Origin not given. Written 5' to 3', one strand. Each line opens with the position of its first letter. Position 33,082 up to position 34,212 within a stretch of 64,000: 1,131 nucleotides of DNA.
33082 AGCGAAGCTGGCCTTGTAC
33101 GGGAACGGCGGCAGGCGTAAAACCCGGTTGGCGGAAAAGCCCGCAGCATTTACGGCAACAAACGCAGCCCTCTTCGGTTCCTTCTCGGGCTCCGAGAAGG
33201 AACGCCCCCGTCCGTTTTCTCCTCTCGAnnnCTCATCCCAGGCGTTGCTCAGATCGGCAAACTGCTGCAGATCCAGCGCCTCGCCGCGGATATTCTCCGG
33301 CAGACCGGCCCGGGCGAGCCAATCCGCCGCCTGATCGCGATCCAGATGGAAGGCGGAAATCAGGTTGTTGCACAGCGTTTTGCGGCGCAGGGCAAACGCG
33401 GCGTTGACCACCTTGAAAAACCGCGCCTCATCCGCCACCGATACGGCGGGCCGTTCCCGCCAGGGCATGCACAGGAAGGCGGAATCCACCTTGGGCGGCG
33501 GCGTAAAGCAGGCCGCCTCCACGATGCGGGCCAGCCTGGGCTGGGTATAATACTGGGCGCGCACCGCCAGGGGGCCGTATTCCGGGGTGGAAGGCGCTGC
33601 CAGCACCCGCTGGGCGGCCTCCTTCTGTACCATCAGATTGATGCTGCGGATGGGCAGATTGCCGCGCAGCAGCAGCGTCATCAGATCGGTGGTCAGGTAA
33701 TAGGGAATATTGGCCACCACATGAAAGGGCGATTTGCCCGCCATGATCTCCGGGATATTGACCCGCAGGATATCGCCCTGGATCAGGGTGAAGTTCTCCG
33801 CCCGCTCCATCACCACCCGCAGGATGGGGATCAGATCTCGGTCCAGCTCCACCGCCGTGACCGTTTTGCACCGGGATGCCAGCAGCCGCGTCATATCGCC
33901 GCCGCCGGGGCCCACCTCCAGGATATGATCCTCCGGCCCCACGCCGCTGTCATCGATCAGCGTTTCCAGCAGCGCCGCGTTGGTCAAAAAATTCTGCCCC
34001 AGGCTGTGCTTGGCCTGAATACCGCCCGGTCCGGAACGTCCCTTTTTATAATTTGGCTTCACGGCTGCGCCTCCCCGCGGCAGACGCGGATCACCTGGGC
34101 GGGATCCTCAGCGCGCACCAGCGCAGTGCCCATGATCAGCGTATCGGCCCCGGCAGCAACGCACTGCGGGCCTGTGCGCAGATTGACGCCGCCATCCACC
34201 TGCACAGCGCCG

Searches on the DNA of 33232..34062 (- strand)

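Call 71: search_rna_families(source=L021, start=2370, end=2850, threshold=evalue, max_evalue=1)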
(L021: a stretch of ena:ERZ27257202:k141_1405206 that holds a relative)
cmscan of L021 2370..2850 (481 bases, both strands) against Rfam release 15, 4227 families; matches with E-value up to 1: 9.
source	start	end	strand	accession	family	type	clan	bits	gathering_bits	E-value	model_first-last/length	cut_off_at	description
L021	2516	2573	-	RF03796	mir-5984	Gene; miRNA;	-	36.1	95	1.1e-05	1-74/74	no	mir-5984 microRNA precursor family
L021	2572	2726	-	RF02605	scr5239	Gene; sRNA;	-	24.7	64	0.039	1-158/158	no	Streptomyces sRNA scr5239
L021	2517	2570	-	RF03688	mir-3045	Gene; miRNA;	-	24.3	90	0.0089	1-75/75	no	mir-3045 microRNA precursor family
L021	2512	2574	+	RF02436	SpF43_sRNA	Gene; sRNA;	-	23.2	70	0.026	1-99/99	no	Streptococcus sRNA SpF43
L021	2510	2574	-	RF02436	SpF43_sRNA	Gene; sRNA;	-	22.4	70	0.043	17-93/99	no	Streptococcus sRNA SpF43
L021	2525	2564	+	RF03723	MIR7125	Gene; miRNA;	-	22.2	100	0.03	1-107/107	no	MIR7125 microRNA precursor family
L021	2518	2571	-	RF03850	mir-961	Gene; miRNA;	-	19.6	100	0.42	1-85/85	no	mir-961 microRNA precursor family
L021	2551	2609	-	RF01759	sucC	Cis-reg;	-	19.5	50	0.12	1-70/70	no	sucC RNA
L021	2514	2573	+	RF00714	MIR535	Gene; miRNA;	-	17.7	64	0.75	1-95/95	no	MIR535 microRNA precursor family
